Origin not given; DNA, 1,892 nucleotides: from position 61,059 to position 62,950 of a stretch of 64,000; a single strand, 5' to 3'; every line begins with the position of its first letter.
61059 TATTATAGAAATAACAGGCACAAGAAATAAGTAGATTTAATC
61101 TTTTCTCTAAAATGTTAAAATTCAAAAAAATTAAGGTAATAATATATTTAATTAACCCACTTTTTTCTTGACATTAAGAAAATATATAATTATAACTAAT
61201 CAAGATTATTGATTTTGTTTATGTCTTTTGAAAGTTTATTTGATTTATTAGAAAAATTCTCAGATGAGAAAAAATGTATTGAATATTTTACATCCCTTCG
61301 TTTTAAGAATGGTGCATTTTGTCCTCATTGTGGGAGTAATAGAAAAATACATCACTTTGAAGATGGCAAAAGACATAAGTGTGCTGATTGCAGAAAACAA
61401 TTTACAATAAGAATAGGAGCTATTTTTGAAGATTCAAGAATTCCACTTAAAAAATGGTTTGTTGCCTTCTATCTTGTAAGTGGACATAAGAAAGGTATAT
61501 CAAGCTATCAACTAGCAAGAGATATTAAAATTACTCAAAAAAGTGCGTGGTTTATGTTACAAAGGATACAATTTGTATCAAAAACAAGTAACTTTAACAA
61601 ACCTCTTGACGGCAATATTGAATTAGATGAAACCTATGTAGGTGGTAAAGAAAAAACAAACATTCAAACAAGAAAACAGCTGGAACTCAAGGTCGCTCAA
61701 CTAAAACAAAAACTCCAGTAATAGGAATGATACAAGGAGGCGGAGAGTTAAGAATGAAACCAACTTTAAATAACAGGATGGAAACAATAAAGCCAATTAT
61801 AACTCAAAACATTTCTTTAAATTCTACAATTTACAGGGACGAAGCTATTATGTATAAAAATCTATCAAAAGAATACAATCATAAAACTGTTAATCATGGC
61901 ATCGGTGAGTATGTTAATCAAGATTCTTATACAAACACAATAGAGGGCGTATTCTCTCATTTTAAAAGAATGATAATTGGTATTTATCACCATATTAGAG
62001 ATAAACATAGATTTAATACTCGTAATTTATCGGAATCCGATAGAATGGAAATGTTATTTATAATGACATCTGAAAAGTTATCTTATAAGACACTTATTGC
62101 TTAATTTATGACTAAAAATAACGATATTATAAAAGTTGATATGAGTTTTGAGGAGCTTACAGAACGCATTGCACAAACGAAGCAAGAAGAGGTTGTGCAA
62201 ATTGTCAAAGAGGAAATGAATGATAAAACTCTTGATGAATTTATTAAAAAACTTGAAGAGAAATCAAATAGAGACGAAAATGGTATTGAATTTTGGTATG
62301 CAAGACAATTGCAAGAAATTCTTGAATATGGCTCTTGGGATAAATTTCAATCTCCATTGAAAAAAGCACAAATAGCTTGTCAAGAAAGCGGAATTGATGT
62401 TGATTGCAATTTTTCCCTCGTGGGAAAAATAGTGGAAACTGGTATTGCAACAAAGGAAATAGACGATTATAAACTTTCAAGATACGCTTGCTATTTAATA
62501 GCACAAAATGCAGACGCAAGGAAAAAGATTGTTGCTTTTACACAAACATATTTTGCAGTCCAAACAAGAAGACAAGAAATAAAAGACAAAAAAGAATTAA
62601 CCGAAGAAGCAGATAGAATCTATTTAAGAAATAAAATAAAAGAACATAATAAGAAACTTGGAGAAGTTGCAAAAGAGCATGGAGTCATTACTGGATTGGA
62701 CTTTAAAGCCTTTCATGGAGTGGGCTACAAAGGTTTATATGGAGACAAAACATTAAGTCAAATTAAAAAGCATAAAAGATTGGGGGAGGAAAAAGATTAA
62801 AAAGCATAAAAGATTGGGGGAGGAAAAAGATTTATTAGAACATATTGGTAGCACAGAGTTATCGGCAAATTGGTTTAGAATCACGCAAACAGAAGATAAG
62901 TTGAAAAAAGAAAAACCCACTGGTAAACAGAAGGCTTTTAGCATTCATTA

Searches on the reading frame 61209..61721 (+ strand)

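Call 54: search_protein_families(library=pfam, proteins=[window:61209-61721:+], max_evalue=0.01)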
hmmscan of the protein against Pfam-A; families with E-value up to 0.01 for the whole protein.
window:61209-61721:+ (170 aa): 4 families
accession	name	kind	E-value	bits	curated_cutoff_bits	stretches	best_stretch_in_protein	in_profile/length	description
PF12760.12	Zn_ribbon_IS1595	-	6.2e-11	42.5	25.4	1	19-64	2-46/46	Transposase zinc-ribbon domain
PF23550.1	zf_Tbcl_Rhp7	-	0.00098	19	27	0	53-67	2-16/39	DNA repair protein rhp7 treble clef domain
PF09526.16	DUF2387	-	0.0034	17.8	25.9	1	31-61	4-36/72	Probable metal-binding protein (DUF2387)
PF14354.12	Lar_restr_allev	-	0.0077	16.9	28.6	0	38-71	6-42/58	Restriction alleviation protein Lar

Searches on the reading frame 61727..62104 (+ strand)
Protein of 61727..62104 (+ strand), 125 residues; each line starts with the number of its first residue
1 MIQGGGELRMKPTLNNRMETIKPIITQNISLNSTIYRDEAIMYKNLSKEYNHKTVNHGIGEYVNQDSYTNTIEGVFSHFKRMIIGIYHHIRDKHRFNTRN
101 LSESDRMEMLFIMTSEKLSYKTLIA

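Call 54: search_protein_families(library=pfam, proteins=[window:61727-62104:+], max_evalue=0.01)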
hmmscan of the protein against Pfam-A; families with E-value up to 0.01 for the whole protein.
window:61727-62104:+ (125 aa): 1 family
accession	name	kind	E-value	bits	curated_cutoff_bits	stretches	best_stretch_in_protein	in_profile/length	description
PF12762.13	DDE_Tnp_IS1595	-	5.1e-20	72.5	27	1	5-94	50-140/153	ISXO2-like transposase domain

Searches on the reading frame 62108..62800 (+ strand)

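Call 54: search_protein_families(library=pfam, proteins=[window:62108-62800:+], max_evalue=0.01)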
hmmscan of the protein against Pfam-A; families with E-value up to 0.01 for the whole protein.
window:62108-62800:+ (230 aa): 1 family
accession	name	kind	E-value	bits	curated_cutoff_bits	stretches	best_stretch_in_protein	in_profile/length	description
PF02498.22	Bro-N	-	4e-07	31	25.6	1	58-143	8-86/96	BRO family, N-terminal domain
